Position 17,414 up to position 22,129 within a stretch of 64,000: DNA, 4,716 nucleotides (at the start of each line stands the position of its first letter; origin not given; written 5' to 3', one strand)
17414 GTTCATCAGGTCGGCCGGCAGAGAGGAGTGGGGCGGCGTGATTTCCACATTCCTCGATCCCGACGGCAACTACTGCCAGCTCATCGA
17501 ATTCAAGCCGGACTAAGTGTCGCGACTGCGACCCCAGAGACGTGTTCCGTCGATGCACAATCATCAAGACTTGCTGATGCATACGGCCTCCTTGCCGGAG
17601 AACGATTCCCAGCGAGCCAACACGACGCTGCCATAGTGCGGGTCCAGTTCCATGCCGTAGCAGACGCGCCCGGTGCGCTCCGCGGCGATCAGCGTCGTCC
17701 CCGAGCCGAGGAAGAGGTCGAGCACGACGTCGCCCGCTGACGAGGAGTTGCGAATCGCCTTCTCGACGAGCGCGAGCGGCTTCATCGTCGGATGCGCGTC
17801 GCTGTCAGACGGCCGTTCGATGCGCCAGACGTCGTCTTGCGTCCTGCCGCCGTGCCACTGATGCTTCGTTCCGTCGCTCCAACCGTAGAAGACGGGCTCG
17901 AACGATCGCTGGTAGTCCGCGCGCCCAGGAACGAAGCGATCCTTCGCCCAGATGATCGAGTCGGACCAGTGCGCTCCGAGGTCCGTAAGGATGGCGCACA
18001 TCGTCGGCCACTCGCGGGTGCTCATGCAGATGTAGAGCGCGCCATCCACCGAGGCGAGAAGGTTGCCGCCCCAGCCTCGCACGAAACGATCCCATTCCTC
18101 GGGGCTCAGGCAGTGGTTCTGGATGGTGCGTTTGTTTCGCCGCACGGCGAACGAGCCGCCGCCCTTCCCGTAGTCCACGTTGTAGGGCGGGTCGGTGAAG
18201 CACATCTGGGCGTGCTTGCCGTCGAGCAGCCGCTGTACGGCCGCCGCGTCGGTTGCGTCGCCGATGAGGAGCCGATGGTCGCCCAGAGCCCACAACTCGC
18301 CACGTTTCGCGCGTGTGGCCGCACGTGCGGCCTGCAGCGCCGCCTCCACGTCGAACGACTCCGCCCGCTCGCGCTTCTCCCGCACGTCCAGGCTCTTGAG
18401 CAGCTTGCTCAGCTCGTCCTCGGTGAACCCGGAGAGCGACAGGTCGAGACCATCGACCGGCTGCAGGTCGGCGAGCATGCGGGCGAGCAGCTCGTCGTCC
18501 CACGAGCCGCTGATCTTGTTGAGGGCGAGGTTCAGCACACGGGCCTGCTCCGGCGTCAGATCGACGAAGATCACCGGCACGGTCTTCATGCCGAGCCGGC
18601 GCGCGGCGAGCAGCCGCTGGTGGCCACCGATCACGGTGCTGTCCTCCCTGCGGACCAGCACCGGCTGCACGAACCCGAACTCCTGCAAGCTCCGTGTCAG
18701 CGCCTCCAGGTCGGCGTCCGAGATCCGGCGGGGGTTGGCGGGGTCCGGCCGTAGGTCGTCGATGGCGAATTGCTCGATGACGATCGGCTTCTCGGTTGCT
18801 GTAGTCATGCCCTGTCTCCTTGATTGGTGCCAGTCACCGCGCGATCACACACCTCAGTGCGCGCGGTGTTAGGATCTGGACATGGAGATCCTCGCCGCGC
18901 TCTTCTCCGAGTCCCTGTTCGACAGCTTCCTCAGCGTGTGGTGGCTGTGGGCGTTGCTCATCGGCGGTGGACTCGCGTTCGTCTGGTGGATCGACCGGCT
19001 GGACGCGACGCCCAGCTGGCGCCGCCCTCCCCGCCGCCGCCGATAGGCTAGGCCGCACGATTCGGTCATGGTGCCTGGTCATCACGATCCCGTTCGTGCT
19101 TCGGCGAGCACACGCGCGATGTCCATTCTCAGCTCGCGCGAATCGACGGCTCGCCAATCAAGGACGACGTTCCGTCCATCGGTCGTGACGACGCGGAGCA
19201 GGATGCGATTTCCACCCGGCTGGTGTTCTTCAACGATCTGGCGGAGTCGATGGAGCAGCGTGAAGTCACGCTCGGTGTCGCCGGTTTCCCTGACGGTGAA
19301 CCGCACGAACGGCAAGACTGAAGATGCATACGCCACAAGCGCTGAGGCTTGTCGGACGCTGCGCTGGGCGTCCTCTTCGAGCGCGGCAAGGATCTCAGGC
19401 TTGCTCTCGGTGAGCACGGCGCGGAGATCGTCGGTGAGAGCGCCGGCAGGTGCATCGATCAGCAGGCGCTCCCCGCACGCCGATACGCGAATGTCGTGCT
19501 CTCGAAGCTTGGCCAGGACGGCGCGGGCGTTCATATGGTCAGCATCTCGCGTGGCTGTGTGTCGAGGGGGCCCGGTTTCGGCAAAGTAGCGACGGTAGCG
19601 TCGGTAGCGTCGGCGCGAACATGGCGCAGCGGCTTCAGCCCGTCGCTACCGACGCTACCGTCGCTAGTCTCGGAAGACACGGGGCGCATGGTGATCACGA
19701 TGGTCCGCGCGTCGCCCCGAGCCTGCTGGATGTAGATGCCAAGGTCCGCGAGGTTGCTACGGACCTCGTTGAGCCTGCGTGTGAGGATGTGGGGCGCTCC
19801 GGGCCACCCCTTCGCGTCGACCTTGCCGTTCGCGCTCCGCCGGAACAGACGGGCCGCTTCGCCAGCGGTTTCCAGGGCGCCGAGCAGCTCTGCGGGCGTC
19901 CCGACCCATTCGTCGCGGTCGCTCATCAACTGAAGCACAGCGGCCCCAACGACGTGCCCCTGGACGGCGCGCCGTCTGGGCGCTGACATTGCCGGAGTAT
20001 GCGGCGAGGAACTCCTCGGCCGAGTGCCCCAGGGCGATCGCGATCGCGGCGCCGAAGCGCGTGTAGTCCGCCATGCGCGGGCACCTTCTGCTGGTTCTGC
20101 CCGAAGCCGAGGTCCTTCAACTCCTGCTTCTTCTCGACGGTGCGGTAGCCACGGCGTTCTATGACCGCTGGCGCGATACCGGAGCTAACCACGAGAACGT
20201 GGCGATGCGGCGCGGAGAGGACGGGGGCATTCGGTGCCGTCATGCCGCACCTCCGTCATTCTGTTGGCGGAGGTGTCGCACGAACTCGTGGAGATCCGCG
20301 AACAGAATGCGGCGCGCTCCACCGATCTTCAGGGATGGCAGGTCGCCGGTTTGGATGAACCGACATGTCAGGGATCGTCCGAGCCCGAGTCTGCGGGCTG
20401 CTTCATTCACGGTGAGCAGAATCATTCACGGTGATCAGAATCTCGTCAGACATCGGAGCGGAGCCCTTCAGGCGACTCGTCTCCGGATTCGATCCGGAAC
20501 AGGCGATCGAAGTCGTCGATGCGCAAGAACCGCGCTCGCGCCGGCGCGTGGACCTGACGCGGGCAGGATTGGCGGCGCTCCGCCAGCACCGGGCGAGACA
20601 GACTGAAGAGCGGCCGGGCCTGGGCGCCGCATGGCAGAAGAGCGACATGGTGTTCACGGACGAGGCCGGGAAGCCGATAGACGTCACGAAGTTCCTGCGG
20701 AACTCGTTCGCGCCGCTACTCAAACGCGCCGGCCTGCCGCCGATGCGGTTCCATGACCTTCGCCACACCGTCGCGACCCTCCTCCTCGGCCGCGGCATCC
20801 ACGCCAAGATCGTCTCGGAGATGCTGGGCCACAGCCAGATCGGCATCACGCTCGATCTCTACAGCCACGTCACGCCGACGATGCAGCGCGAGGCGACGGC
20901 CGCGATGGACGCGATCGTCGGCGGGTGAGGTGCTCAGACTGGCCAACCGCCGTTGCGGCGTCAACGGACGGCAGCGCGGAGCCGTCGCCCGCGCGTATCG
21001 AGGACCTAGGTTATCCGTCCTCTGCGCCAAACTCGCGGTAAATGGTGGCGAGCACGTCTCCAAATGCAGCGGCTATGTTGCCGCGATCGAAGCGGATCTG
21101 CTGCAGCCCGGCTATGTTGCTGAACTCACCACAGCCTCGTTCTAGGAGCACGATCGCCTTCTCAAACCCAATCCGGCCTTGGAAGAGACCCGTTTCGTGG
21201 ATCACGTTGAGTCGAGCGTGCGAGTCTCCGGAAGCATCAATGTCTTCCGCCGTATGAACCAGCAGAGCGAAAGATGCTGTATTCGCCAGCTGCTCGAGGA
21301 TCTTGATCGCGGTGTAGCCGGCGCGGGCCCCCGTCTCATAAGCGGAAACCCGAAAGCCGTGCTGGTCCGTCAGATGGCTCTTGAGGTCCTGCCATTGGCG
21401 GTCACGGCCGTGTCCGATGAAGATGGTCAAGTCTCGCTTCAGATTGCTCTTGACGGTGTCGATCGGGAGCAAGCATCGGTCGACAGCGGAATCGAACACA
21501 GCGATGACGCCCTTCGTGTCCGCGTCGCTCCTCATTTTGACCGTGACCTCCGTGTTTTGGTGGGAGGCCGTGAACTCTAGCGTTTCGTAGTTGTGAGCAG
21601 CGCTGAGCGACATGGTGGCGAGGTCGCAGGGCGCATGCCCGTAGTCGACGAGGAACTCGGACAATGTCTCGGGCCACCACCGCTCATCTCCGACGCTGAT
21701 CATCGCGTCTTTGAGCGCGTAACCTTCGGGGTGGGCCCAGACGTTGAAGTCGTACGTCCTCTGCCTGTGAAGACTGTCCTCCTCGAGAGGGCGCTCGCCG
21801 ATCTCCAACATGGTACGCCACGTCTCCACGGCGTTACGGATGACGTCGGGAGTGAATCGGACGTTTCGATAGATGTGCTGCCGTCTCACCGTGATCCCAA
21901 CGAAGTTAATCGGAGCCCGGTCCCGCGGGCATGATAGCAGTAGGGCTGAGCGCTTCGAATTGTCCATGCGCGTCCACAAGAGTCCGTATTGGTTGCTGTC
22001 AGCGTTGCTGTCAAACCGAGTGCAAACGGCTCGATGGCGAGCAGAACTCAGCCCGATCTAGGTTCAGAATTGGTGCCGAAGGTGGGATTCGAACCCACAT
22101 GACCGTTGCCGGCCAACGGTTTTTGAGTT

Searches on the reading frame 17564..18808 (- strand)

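Call 16: search_protein_families(library=pfam, proteins=[window:17564-18808:-], max_evalue=0.01)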
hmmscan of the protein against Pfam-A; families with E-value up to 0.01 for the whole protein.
window:17564-18808:- (414 aa): 2 families
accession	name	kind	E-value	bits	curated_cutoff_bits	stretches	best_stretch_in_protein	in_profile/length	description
PF01555.25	N6_N4_Mtase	-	5.2e-28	98.9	26.7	1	201-392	2-215/221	DNA methylase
PF02195.25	ParB_N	-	9.2e-12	45.3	26.3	1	11-93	3-89/95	ParB N-terminal domain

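Call 94: search_protein_families(library=padloc, proteins=[window:17564-18808:-], max_evalue=0.001)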
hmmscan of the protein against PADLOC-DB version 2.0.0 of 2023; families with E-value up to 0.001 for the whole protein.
window:17564-18808:- (414 aa): 53 families (the best 25 are shown)
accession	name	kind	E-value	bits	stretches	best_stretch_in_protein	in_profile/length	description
PDLC03229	MTase_II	-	2.1e-119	397.2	1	10-409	9-409/436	Type II methyltransferase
PDLC03371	MTase_II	-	1.4e-29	101.5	1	195-402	25-254/260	Type II methyltransferase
PDLC03308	MTase_II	-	2.6e-22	77.4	1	57-398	68-393/419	Type II methyltransferase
PDLC03299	MTase_II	-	1.3e-19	68.8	2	334-406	191-266/296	Type II methyltransferase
PDLC03353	MTase_II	-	6.3e-18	63.2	1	314-400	164-250/260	Type II methyltransferase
PDLC03387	MTase_II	-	2e-17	61.3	1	313-401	184-276/289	Type II methyltransferase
PDLC03216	MTase_II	-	4.3e-16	56.9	1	334-402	189-257/364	Type II methyltransferase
PDLC03320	MTase_II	-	4.5e-16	56.9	1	322-404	192-278/289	Type II methyltransferase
PDLC03738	oMTase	-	5.5e-16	56.2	1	335-402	200-267/376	orphan methyltransferase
PDLC03265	MTase_II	-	2.3e-14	51.5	1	326-397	253-325/333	Type II methyltransferase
PDLC03228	MTase_II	-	7.2e-12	43.6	1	335-399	140-204/227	Type II methyltransferase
PDLC03300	MTase_II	-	1.5e-11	41.9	1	321-383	193-259/302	Type II methyltransferase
PDLC03339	MTase_II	-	3.3e-11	40.6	1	325-399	192-270/399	Type II methyltransferase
PDLC03260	MTase_II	-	6.8e-11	39.7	1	315-394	223-301/349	Type II methyltransferase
PDLC03350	MTase_II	-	7e-11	40.1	1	325-397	219-292/312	Type II methyltransferase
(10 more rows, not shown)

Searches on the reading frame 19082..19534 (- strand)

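Call 16: search_protein_families(library=pfam, proteins=[window:19082-19534:-], max_evalue=0.01)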
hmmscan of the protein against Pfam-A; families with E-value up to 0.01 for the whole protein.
window:19082-19534:- (150 aa): 1 family
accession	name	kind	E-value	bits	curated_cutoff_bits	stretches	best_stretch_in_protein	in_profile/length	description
PF18563.6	TubC_N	-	2.6e-12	47.1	26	1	7-54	5-52/52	TubC N-terminal docking domain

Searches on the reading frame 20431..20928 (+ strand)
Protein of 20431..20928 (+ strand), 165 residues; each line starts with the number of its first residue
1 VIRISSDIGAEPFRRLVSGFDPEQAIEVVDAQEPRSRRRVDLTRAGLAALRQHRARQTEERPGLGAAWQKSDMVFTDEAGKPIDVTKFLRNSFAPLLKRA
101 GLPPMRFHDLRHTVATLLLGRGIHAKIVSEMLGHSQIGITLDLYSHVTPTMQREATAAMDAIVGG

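Call 15: search_protein_families(library=pfam, proteins=[window:20431-20928:+], max_evalue=0.01)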
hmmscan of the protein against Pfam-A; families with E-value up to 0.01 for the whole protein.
window:20431-20928:+ (165 aa): 1 family
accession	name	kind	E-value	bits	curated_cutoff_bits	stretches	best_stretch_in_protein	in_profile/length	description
PF00589.27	Phage_integrase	-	7.5e-15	55.6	27.1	1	57-149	86-170/172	Phage integrase family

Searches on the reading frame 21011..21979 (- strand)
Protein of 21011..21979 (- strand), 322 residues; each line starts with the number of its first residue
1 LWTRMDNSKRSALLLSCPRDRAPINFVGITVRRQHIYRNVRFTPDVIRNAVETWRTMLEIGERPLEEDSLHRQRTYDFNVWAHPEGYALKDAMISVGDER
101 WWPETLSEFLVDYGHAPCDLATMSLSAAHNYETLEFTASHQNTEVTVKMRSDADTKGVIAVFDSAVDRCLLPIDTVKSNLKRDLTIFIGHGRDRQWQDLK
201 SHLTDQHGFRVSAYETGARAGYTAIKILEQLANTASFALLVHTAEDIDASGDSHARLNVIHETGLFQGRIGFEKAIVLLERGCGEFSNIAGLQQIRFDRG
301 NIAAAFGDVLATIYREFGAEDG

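Call 15: search_protein_families(library=pfam, proteins=[window:21011-21979:-], max_evalue=0.01)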
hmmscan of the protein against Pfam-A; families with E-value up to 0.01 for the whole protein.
window:21011-21979:- (322 aa): 1 family
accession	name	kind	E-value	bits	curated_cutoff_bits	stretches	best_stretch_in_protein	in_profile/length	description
PF10137.14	CAP12-PCTIR_TIR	-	1.6e-22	80.1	24.7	1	186-298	2-118/119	CAP12/Pycsar effector protein, TIR domain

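Call 94: search_protein_families(library=padloc, proteins=[window:21011-21979:-], max_evalue=0.001)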
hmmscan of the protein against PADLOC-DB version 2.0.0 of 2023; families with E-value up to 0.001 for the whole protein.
window:21011-21979:- (322 aa): 9 families
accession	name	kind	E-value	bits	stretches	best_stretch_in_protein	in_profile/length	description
PDLC05005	PDC-S35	-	5.1e-13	47.3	1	144-303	70-243/264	-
PDLC05007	PDC-S35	-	8.6e-12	43.3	1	175-299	125-253/278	-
PDLC00729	Effector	-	2.5e-11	41.6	1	228-317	50-141/310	TIR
PDLC05004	PDC-S35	-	1.7e-10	39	1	180-300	116-242/265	-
PDLC02371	PycTIR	-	7.8e-10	36.6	1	199-305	169-267/288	-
PDLC00731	Effector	-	4.6e-08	30.4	1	208-301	180-279/306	TIR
PDLC00732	Effector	-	1.1e-06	25.8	1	219-300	188-274/301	TIR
PDLC05006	PDC-S35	-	2e-06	25.3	1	141-299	42-206/231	-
PDLC05003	PDC-S35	-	9.4e-06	23.3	1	175-298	81-214/245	-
